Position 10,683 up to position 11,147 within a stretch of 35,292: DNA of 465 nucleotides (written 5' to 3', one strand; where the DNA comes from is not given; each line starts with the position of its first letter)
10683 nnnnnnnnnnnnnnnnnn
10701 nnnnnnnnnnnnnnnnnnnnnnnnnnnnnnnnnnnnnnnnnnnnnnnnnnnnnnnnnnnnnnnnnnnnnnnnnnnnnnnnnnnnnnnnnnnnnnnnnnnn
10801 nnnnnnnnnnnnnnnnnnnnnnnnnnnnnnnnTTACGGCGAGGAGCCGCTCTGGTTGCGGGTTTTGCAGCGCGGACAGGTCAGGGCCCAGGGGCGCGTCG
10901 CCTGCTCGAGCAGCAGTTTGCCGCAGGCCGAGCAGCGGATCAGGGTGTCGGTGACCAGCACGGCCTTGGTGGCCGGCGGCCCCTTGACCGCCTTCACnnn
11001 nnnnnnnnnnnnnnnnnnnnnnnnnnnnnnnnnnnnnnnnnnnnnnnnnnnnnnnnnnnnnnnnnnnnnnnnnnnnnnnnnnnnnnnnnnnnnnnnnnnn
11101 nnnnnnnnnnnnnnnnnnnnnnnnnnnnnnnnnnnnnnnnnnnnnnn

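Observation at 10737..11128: Mu Com-like zinc ribbon inside the head-assembly operon, directly upstream of a hairpin that buries the prohead-protease ribosome-binding region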

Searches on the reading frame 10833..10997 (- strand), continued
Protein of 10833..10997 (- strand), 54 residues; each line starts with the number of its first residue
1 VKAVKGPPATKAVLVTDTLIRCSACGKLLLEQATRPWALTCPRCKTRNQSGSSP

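Call 67: search_protein_families(library=pfam, alignment_id=A6, max_evalue=0.01)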
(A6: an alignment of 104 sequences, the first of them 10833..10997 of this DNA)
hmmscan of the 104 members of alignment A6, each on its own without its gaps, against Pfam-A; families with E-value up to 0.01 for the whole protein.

A. member 1, window:10833-10997:- (54 aa): 3 families
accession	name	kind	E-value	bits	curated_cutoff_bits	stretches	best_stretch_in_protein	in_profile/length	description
PF13248.11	Zn_ribbon_3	-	6.3e-05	22.7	27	0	20-30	3-12/26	zinc-ribbon domain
PF19134.6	DUF5817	-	0.0017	18.8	31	1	20-49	4-32/57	Domain of unknown function (DUF5817)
PF13717.11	Zn_ribbon_4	-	0.0058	17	30.3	0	18-27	24-33/36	zinc-ribbon domain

B. families by the number of members that match (of 104 scanned): 52 families (the first 25 are shown)
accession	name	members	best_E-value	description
PF10122.14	Zn_ribbon_Com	37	3.8e-06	Mu-like prophage protein Com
PF13248.11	Zn_ribbon_3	28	2.5e-06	zinc-ribbon domain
PF13717.11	Zn_ribbon_4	14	0.00035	zinc-ribbon domain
PF23546.1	Zn_ribbon_TOP3B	9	0.00011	DNA topoisomerase 3-beta zinc ribbon domain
PF12773.13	DZR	7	6e-05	Double zinc ribbon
PF01155.25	HypA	7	0.0046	Hydrogenase/urease nickel incorporation, metallochaperone, hypA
PF10601.15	zf-LITAF-like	5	1.8e-05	LITAF-like zinc ribbon domain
PF24460.1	DUF7575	5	0.00022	Domain of unknown function (DUF7575)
PF19134.6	DUF5817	5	0.0017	Domain of unknown function (DUF5817)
PF23103.1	Zf-C2H2_ZNF451_5th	4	0.00029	Fifth Zinc fingers C2H2 type, ZNF451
PF09779.14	Ima1_N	4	0.0011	Ima1 N-terminal domain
PF19474.4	DUF6011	4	0.0012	Family of unknown function (DUF6011)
PF23783.1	Zn_ribbon_TiaS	4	0.0032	TiaS C-terminal zinc ribbon domain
PF12760.12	Zn_ribbon_IS1595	3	0.00013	Transposase zinc-ribbon domain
PF18256.6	HscB_4_cys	3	0.00022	Co-chaperone HscB tetracysteine metal binding motif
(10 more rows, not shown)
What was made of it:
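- On Mu Com family (Pfam PF10122 Zn_ribbon_Com / COG 'phage FluMu protein Com'): PF10122 is the family most often hit by members (37/104; call 67).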

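Call 68: search_protein_families(library=phrogs, alignment_id=A6, max_evalue=0.001)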
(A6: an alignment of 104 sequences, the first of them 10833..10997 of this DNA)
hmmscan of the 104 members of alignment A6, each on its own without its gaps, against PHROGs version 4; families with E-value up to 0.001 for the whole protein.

A. member 1, window:10833-10997:- (54 aa): 1 family
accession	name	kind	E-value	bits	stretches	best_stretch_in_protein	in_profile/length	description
phrog_6417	-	other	0.00011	23.1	1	18-48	6-37/68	translational regulator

B. families by the number of members that match (of 104 scanned): 2 families
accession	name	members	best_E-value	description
phrog_6417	-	54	6.8e-09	translational regulator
phrog_13819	-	7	2.8e-06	gpCom control of modification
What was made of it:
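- On Mu Com family (Pfam PF10122 Zn_ribbon_Com / COG 'phage FluMu protein Com'): The only PHROGs hit are the two Com families (54 and 7 of 104; call 68).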

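Call 70: find_homologous_proteins(query=A6, max_evalue=0.0001)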
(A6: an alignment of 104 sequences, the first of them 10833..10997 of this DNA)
Query A6 (104 sequences) (54 aa, profile of the alignment): 81 proteins with E <= 0.0001 among 2656 candidates.
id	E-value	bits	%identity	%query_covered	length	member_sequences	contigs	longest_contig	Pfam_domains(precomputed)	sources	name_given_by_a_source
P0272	1.1e-16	78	65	63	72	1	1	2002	-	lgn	-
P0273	1.2e-16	78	48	78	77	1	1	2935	-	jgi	jgi:phage FluMu protein Com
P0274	3.5e-16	77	61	67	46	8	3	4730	-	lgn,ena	-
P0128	4.1e-16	76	64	67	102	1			-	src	-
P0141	5.0e-16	76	56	63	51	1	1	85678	-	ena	-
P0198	5.4e-16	76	59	59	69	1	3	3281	-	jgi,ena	-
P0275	9.2e-16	75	49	72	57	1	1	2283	-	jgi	jgi:hypothetical protein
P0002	1.2e-15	75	80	91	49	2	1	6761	-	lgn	-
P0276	1.4e-15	75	54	69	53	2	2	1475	-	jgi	jgi:phage FluMu protein Com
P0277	1.5e-15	74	62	54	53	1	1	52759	-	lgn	-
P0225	2.3e-15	74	38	93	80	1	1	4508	-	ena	-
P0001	2.6e-15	74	98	100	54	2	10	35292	-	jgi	jgi:formylmethanofuran dehydrogenase subunit E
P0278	3.6e-15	73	47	70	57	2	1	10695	-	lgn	-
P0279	3.8e-15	73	50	67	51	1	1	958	-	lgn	-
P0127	5.9e-15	73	62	78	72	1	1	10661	-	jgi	jgi:phage FluMu protein Com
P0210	1.7e-14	71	44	93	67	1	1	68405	-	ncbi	-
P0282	2.0e-14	71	47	63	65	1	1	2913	-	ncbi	-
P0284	3.3e-14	70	44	76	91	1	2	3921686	-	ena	-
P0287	4.7e-14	70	59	54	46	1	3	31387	-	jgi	jgi:phage FluMu protein Com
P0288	5.4e-14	69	53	63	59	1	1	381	-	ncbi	-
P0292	2.2e-13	68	46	72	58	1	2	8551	-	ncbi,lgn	-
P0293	2.4e-13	67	47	67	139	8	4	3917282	-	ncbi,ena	-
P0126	4.1e-13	67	67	61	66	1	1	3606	-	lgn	-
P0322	7.3e-12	63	41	76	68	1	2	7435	-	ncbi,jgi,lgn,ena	jgi:hypothetical protein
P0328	2.7e-10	58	60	56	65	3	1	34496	-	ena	-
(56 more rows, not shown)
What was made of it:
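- On Mu Com family (Pfam PF10122 Zn_ribbon_Com / COG 'phage FluMu protein Com'): JGI names many members 'FluMu protein Com' (call 70).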

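Call 71: find_encoding_contigs(protein=P0127, flank=3500, max_places=2)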
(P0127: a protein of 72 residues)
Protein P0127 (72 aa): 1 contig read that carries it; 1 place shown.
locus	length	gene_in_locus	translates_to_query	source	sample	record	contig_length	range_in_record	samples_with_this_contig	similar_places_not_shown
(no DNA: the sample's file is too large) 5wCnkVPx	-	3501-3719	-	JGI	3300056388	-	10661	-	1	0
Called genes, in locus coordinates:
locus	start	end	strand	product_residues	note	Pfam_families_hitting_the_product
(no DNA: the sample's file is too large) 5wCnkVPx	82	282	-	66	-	-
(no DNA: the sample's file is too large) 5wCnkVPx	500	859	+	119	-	-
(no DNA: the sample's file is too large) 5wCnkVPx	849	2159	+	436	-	PF03237:Terminase_6N (weak)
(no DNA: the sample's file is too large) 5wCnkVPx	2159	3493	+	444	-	PF04860:Phage_portal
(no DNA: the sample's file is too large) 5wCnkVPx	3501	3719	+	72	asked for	-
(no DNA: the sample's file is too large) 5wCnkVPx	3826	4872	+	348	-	PF04586:Peptidase_S78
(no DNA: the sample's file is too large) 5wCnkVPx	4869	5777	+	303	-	?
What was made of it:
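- A fourth, P0127, shows the same gene order, but its DNA was not available (call 71).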

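Call 72: find_encoding_contigs(protein=P0277, flank=3500, max_places=2)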
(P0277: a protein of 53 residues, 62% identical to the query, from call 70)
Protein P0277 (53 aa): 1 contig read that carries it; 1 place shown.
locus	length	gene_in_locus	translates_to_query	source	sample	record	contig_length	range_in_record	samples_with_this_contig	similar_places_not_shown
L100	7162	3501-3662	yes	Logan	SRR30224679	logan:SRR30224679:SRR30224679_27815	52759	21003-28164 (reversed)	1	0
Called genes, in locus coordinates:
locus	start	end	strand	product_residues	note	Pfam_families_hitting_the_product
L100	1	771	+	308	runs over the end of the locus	-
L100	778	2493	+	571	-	-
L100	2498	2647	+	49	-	-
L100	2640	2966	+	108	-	PF10651:BppU_N (weak)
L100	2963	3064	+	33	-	-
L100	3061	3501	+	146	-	-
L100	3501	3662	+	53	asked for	-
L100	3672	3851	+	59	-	-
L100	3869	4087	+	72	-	-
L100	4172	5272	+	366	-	PF04586:Peptidase_S78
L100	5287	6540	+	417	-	PF05065:Phage_capsid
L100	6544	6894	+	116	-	-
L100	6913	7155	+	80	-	-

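Call 73: find_encoding_contigs(protein=P0287, flank=3500, max_places=2)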
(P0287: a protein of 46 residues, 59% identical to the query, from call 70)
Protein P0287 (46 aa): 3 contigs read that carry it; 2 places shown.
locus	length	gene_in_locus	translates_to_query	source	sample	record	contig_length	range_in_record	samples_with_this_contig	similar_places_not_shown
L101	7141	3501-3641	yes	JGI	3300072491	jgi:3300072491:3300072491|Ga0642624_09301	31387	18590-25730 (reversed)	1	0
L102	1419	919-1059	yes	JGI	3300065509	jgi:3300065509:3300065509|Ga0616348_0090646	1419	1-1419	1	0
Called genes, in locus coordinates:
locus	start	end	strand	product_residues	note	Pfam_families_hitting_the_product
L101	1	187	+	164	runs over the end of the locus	-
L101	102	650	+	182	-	PF03237:Terminase_6N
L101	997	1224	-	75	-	-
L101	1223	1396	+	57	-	-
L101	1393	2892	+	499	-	PF04860:Phage_portal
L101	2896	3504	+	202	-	-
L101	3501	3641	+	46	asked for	-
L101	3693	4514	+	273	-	PF04586:Peptidase_S78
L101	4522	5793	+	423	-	PF05065:Phage_capsid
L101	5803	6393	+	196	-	-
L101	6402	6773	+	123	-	-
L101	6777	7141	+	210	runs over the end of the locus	PF24163:HCP (weak)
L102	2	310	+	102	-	?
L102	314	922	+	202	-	-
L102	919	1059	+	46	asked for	-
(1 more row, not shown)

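Call 86: find_encoding_contigs(protein=P0126, flank=2500, max_places=2)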
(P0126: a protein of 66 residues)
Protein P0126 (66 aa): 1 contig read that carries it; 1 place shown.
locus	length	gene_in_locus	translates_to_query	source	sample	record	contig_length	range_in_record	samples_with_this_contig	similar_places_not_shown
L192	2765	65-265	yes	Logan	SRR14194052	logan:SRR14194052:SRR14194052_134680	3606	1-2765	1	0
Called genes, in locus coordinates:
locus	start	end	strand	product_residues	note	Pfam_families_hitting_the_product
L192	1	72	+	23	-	?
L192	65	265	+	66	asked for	-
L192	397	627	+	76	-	-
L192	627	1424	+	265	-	-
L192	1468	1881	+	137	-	-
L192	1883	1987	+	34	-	-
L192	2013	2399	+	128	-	PF06222:Phage_TAC_1 (weak)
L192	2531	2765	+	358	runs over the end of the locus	?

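Call 87: find_encoding_contigs(protein=P0272, flank=2500, max_places=2)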
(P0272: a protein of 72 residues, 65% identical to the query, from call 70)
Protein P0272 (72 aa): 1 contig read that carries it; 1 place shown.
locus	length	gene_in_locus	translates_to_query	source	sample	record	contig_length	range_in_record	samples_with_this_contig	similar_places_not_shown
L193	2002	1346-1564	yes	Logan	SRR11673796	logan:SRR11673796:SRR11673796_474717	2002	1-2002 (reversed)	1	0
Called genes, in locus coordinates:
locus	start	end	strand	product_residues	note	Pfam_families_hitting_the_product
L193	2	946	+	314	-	?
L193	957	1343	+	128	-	-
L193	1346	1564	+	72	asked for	-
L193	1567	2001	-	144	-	?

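Call 88: find_encoding_contigs(protein=P0274, flank=2500, max_places=3)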
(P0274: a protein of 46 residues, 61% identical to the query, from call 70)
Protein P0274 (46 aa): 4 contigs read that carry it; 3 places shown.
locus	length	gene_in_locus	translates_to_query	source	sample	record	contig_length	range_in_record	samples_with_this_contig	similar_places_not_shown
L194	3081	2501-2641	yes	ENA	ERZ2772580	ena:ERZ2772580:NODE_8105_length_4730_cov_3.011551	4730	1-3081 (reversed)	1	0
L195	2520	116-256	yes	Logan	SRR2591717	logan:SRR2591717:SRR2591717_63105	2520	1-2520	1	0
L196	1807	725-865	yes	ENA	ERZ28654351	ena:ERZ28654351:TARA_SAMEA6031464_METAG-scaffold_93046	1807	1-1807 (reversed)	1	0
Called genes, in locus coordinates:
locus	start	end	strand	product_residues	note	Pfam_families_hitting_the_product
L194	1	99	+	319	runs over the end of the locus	-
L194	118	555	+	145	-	-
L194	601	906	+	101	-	-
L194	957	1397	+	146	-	-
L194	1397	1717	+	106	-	-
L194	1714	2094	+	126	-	-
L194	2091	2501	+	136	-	PF12691:Phage_tail_terminator_6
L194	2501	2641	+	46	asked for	-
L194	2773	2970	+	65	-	-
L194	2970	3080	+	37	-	?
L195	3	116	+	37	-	?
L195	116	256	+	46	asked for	-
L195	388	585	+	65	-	-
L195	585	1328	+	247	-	PF06199:Phage_tail_2 (faint)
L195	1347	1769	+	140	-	-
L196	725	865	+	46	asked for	-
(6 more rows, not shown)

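Call 89: find_encoding_contigs(protein=P0328, flank=2500, max_places=2)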
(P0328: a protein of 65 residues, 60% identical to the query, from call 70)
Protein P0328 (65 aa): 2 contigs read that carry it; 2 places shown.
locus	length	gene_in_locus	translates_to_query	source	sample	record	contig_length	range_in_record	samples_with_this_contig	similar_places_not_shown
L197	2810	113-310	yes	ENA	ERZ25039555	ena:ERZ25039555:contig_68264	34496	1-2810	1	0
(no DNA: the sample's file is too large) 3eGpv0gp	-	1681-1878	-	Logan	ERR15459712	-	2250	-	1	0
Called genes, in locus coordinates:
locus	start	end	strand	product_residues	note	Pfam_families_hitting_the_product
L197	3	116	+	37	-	?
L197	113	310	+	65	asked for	-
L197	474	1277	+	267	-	PF04586:Peptidase_S78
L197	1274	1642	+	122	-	-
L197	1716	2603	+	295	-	PF05065:Phage_capsid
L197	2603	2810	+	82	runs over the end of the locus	-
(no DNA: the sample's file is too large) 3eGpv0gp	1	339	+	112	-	?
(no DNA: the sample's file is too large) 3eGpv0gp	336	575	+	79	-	-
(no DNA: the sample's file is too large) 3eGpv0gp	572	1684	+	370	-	PF13692:Glyco_trans_1_4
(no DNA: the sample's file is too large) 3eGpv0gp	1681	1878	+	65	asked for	-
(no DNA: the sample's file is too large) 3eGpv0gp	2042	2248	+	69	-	?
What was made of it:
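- The cassette sits before genes for abundant proteins, either protease-capsid or major tail (calls 72, 73, 88, 89).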

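Call 108: list_cluster_members(proteins=[P0293, P0210, P0284, P0282, P0292, P0322, P0288])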
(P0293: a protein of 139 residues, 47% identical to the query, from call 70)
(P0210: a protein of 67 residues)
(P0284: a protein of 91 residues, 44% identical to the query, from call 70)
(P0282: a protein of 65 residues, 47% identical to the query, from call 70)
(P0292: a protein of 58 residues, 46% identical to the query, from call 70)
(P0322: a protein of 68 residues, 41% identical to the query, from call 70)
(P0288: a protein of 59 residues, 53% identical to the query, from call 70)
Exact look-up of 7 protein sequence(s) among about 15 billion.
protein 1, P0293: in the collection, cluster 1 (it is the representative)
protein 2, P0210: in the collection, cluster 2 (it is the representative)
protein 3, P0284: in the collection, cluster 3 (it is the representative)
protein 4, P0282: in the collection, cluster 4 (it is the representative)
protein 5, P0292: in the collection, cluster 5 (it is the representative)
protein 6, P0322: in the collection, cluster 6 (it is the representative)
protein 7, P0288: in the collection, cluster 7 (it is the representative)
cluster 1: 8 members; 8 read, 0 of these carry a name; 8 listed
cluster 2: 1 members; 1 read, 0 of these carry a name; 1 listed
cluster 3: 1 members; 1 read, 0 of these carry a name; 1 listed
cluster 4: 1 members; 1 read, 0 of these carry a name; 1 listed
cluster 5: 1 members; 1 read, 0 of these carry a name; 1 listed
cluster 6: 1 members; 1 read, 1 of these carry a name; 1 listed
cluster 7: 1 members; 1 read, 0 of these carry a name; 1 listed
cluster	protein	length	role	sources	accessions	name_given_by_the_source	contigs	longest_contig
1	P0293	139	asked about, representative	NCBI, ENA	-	-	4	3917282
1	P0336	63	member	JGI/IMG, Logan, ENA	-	-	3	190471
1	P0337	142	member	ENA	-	-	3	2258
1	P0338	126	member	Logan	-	-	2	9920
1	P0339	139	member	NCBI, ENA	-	-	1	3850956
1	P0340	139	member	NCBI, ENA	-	-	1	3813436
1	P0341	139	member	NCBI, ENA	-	-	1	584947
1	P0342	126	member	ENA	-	-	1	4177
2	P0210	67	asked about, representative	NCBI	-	-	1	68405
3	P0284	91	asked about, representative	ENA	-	-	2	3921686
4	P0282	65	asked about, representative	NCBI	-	-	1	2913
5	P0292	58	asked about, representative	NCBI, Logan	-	-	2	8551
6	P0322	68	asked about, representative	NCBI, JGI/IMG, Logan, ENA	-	hypothetical protein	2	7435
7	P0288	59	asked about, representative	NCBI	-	-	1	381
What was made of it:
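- Tried and rejected: Cluster look-ups gave no organism names (call 108).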

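Call 110: predict_structure(alignment_id=A6)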
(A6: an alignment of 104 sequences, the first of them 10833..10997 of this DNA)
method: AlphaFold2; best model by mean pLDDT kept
length: 54 residues; sequences in the alignment: 104
mean_pLDDT: 84.7   pTM: 0.56
mean pLDDT of the five models: 84.7, 83.7, 83.3, 82.1, 81.7
residues with pLDDT >= 90: 32; 70-90: 9; 50-70: 12; < 50: 1
segments of 3 or more residues with pLDDT < 50: none
pLDDT, mean of each block of 10 residues (from residue 1): 67 85 95 93 94 60
secondary structure, 60 per line:
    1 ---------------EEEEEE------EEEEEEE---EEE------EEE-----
elements in order: E16-21 E28-34 E38-40 E47-49
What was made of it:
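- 10833..10997 (-): 54-codon Com-like zinc-ribbon gene (CxxC-x15-CxxC; family consensus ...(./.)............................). AF2 zinc-ribbon model with pLDDT 84.7 (call 110).
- On Mu Com family (Pfam PF10122 Zn_ribbon_Com / COG 'phage FluMu protein Com'): The AF2 model is a zinc ribbon with pLDDT 84.7 (call 110).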

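Call 113: fold_search(model_id=the predicted structure, library=pdb)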
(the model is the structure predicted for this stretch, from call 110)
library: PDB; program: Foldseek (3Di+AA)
matches with E <= 10: 44; with E <= 0.001: 0
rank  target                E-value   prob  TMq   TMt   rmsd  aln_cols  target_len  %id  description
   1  7exm_A                2.5e-01  0.80  0.38  0.09   4.8        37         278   30  The N-terminal crystal structure of SARS-CoV-2 NSP2 (released 2021-06-16)
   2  7exm_C                2.7e-01  0.82  0.41  0.10   4.6        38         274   29  The N-terminal crystal structure of SARS-CoV-2 NSP2 (released 2021-06-16)
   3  7exm_D                2.9e-01  0.82  0.42  0.10   4.6        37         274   27  The N-terminal crystal structure of SARS-CoV-2 NSP2 (released 2021-06-16)
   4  7exm_B                3.3e-01  0.77  0.41  0.10   4.5        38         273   29  The N-terminal crystal structure of SARS-CoV-2 NSP2 (released 2021-06-16)
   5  9a8d                  5.7e-01  0.57  0.40  0.05   4.1        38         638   29  Integrative model of SARS-CoV-2 Replicase polyprotein 1ab (released 2024-02-16)
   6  7fa1                  6.1e-01  0.54  0.38  0.10   4.7        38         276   26  Crystal Structure of N-terminus of the non-structural protein 2 from SARS coronavirus (released 2022-08-10)
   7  6ted_I                2.5e+00  0.08  0.31  0.17   9.0        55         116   16  Structure of complete, activated transcription complex Pol II-DSIF-PAF-SPT6 uncovers allosteric elongation activation  (released 2020-07-22)
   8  5oik_I                2.8e+00  0.08  0.32  0.17   8.4        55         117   18  Structure of an RNA polymerase II-DSIF transcription elongation complex (released 2017-09-13)
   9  9mu9_I                3.2e+00  0.08  0.31  0.16   8.6        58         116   10  Structure of a native Drosophila melanogaster Nucleosome Elongation Complex (Pol II EC-nucleosome). Composite map (released 2025-02-19)
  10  6gmh_I                3.2e+00  0.08  0.32  0.17   8.3        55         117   18  Structure of activated transcription complex Pol II-DSIF-PAF-SPT6 (released 2018-08-22)
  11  8brm_Se               3.2e+00  0.06  0.31  0.25   7.6        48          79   21  Giardia ribosome in POST-T state, no E-site tRNA (A6) (released 2023-03-15)
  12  6ydh_MODEL_1_A        4.0e+00  0.07  0.27  0.24   9.0        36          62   19  Solution structure and dynamics of Zn-Finger HVO_2753 protein (released 2020-09-23)
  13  6drd_I                4.3e+00  0.06  0.31  0.18   8.2        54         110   17  RNA Pol II(G) (released 2018-10-17)
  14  7b7u_I                4.6e+00  0.06  0.31  0.17   8.6        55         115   18  Cryo-EM structure of mammalian RNA polymerase II in complex with human RPAP2 (released 2021-05-19)
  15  8xrm_I                4.6e+00  0.05  0.29  0.16   7.9        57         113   14  RNA polymerase II elongation complex with DSIF, SPT6, and ELOF1 transcribing genomic DNA extracted from human nuclei (released 2025-05-07)
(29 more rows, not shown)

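Call 114: fold_search(model_id=the predicted structure, library=viral)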
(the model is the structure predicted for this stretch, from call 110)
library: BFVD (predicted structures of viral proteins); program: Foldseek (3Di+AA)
matches with E <= 10: 120; with E <= 0.001: 1
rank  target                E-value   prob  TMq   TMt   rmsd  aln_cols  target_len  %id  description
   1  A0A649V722            4.9e-04  1.00  0.72  0.50   1.3        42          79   45  (no name in the UniProt tables at hand)
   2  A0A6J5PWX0            3.9e-02  1.00  0.62  0.39   6.2        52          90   36  Uncharacterized protein [uncultured Caudovirales phage]
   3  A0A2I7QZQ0            6.7e-02  0.90  0.45  0.43   9.0        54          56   26  (no name in the UniProt tables at hand)
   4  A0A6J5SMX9            1.3e-01  0.99  0.60  0.45   5.4        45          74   27  Uncharacterized protein [uncultured Caudovirales phage]
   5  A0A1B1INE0            1.4e-01  0.97  0.54  0.69   4.2        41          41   36  (no name in the UniProt tables at hand)
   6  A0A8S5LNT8            3.6e-01  0.72  0.51  0.34   8.1        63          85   25  Transcription initiation factor IIE, alpha FINGER, Transcription [Myoviridae sp. cti9m5]
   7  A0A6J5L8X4            3.8e-01  0.82  0.42  0.36   1.9        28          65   21  Uncharacterized protein [uncultured Caudovirales phage]
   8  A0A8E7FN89            4.4e-01  0.57  0.49  0.13   7.8        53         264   17  (no name in the UniProt tables at hand)
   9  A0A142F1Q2            5.0e-01  0.69  0.43  0.27   2.8        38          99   26  Uncharacterized protein [Bacillus phage Mgbh1]
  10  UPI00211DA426         5.0e-01  0.66  0.41  0.06   4.5        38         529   26  (no name look-up for this kind of identifier)
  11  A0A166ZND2            5.4e-01  0.60  0.42  0.06   4.1        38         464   29  (no name in the UniProt tables at hand)
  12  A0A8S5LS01            7.6e-01  0.41  0.42  0.41   6.6        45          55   22  Cysteine-rich protein [Siphoviridae sp. ct7EW56]
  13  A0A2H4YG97            8.8e-01  0.20  0.35  0.24   5.3        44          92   16  Putative primase/helicase [Pseudomonas phage Pf1 ERZ-2017]
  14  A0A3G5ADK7            9.4e-01  0.33  0.42  0.16   6.1        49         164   18  Uncharacterized protein [Satyrvirus sp.]
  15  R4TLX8                1.0e+00  0.25  0.39  0.46   3.4        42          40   26  Uncharacterized protein [Halorubrum tailed virus 4]
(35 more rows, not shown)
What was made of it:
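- Zinc ribbons give many weak cross-hits, and fold searches were uninformative (calls 113, 114).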

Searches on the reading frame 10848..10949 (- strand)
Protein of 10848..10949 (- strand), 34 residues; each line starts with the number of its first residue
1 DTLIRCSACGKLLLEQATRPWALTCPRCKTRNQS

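Call 83: find_related_loci(query=A7, collection=viral_contigs, flank=2500)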
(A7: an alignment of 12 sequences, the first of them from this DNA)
Query A7 (34 aa) in viral_contigs; peptide patterns used: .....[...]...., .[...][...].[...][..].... (x = any residue, [..] = any of these).
365 stretches matched a pattern; 303 encode a relative of the query (tblastn E <= 1e-3); the best 80 are kept; 80 distinct loci.
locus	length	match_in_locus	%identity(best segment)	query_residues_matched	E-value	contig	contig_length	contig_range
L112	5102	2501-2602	65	1-34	6e-12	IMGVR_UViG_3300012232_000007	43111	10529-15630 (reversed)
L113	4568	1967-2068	65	1-34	6e-12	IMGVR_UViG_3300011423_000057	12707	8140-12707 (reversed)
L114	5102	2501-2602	56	1-34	5e-11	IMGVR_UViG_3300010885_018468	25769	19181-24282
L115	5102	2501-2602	59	1-34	5e-11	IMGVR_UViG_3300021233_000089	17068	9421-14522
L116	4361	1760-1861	56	1-34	7e-11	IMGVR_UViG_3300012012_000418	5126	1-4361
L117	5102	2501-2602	56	1-34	7e-11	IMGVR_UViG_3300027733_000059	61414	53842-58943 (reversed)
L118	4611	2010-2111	56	1-34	6e-11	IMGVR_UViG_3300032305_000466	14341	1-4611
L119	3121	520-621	56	1-34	7e-11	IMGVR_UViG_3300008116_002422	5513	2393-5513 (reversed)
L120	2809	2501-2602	56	1-34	7e-11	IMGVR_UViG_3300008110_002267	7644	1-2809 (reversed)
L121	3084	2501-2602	56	1-34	7e-11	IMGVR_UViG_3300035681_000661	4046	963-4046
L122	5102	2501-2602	56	1-34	7e-11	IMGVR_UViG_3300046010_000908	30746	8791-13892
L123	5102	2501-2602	56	1-34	7e-11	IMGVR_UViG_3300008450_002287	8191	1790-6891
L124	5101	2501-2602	56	1-34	7e-11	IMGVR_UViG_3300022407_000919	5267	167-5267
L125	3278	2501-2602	56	1-34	7e-11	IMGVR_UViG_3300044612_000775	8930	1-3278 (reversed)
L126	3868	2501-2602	56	1-34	7e-11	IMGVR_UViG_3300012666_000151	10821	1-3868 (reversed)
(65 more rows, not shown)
